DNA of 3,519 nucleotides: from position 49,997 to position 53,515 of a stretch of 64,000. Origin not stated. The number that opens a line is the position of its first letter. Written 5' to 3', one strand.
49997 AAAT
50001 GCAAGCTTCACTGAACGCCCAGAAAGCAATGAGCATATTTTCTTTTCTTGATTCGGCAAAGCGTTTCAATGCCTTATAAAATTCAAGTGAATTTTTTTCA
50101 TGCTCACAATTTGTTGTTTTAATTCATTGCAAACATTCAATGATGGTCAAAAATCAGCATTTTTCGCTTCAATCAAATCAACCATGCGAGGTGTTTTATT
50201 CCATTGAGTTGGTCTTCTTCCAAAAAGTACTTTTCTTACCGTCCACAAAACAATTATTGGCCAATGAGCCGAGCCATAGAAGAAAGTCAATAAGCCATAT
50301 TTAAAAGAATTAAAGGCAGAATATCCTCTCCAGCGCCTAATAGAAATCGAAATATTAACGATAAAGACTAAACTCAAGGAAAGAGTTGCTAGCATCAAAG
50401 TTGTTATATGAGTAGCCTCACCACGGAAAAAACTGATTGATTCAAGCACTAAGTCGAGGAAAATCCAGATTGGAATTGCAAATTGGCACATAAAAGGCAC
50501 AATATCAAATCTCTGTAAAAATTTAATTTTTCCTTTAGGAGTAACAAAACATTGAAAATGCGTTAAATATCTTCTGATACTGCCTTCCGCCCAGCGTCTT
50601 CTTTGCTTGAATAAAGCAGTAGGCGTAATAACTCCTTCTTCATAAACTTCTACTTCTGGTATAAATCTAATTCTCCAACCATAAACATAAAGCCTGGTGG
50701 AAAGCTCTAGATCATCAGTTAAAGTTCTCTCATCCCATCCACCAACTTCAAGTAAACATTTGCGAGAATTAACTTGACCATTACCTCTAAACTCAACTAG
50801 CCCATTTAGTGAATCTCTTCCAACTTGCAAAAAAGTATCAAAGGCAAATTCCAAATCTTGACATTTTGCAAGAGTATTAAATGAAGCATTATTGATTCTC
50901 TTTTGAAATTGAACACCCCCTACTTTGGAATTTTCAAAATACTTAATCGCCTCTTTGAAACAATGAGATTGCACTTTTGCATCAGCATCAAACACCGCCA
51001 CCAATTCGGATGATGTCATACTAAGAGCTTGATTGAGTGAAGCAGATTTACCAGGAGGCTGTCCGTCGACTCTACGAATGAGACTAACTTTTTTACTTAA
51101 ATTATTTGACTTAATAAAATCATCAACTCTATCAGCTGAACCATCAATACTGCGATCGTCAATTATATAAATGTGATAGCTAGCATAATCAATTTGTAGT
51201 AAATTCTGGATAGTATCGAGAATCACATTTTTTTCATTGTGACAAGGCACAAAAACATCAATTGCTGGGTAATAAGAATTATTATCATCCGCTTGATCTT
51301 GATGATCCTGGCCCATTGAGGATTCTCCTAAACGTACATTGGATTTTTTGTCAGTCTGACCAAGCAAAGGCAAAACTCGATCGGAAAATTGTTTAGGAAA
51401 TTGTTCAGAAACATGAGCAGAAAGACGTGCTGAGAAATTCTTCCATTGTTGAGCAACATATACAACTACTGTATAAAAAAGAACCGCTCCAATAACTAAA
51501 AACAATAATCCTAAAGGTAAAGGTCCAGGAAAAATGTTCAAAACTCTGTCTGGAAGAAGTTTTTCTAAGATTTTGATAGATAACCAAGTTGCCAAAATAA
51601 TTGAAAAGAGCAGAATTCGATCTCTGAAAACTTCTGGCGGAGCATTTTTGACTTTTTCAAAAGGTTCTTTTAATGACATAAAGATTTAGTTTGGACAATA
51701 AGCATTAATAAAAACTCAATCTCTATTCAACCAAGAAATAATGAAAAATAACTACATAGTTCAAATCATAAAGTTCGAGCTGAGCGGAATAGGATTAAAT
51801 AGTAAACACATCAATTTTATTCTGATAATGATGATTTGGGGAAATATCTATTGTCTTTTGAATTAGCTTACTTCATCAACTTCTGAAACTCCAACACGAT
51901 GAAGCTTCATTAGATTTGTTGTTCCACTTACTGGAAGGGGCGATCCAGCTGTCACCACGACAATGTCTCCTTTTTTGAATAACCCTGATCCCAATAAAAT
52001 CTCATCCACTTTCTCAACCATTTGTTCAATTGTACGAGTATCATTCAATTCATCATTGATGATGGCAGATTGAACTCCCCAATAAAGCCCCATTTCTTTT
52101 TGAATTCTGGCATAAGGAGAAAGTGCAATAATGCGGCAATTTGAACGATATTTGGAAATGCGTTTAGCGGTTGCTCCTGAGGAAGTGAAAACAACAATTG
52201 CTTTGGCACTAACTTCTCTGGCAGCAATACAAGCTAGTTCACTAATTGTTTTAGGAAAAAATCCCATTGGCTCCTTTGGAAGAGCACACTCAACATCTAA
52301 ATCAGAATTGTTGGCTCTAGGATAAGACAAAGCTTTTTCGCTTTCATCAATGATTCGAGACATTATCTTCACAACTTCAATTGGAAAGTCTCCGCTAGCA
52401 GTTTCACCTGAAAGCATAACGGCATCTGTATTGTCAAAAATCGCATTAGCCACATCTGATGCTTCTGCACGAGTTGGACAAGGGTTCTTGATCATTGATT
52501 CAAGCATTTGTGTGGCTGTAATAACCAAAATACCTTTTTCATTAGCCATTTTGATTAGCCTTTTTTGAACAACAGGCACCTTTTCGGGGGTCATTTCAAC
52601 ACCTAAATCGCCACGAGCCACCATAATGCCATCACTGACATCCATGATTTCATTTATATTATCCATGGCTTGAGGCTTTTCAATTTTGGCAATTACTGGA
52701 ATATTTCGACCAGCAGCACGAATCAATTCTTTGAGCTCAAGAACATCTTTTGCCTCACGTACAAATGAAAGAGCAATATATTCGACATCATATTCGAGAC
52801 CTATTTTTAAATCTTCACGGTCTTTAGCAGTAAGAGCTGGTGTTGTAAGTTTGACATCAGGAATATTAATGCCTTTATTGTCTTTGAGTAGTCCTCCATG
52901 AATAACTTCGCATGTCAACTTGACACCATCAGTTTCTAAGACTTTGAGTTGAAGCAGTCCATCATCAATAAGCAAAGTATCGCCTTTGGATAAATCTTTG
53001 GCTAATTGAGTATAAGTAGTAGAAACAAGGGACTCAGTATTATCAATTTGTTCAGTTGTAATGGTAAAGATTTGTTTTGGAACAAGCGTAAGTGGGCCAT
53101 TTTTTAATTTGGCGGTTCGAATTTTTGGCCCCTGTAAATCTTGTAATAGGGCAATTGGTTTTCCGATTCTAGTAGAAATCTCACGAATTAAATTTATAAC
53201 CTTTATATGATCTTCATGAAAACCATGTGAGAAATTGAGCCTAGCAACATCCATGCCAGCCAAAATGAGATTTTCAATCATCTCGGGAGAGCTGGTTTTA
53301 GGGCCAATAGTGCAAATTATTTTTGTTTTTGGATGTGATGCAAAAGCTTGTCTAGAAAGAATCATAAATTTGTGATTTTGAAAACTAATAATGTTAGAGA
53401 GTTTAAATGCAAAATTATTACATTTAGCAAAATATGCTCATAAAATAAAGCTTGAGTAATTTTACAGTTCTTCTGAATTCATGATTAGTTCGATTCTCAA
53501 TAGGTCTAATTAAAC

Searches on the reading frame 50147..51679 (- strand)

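Call 107: search_protein_families(library=pfam, proteins=[window:50147-51679:-], max_evalue=0.00001)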
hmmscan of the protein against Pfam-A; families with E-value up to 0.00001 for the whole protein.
window:50147-51679:- (510 aa): 5 families
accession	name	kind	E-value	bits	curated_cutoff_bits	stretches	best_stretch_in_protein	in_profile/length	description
PF13641.12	Glyco_tranf_2_3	-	7.6e-34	118.2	27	1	138-366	1-230/230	Glycosyltransferase like family 2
PF13632.12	Glyco_trans_2_3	-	1.7e-24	87.2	27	1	227-433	2-188/198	Glycosyl transferase family group 2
PF00535.33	Glycos_transf_2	-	1.3e-21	77.7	23.3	1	142-274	2-129/168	Glycosyl transferase family 2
PF10111.15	Glyco_tranf_2_2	-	5.8e-07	29.7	27.3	1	146-341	8-210/276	Glycosyltransferase like family 2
PF13506.12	Glyco_transf_21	-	3.6e-06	27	21.7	1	211-364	18-173/174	Glycosyl transferase family 21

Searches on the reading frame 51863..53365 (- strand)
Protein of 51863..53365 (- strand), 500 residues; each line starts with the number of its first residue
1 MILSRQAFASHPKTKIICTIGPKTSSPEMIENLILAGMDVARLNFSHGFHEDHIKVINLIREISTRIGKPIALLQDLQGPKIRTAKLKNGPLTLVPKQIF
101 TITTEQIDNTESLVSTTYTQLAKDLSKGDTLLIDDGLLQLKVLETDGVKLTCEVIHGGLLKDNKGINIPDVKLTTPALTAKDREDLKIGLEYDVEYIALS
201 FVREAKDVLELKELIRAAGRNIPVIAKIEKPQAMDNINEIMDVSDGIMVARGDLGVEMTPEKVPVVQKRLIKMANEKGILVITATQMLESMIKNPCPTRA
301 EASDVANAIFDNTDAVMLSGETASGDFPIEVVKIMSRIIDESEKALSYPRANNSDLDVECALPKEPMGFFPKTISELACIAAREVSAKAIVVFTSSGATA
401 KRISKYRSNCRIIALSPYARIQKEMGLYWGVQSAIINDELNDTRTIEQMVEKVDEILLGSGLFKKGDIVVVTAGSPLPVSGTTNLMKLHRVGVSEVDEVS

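Call 107: search_protein_families(library=pfam, proteins=[window:51863-53365:-], max_evalue=0.00001)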
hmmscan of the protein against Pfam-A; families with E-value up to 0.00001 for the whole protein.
window:51863-53365:- (500 aa): 2 families
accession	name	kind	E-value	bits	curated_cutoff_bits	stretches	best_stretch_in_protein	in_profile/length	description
PF00224.27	PK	-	3.3e-119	398.3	30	1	12-332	2-328/328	Pyruvate kinase, barrel domain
PF02887.21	PK_C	-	2e-33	115.3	28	1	373-489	2-114/114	Pyruvate kinase, alpha/beta domain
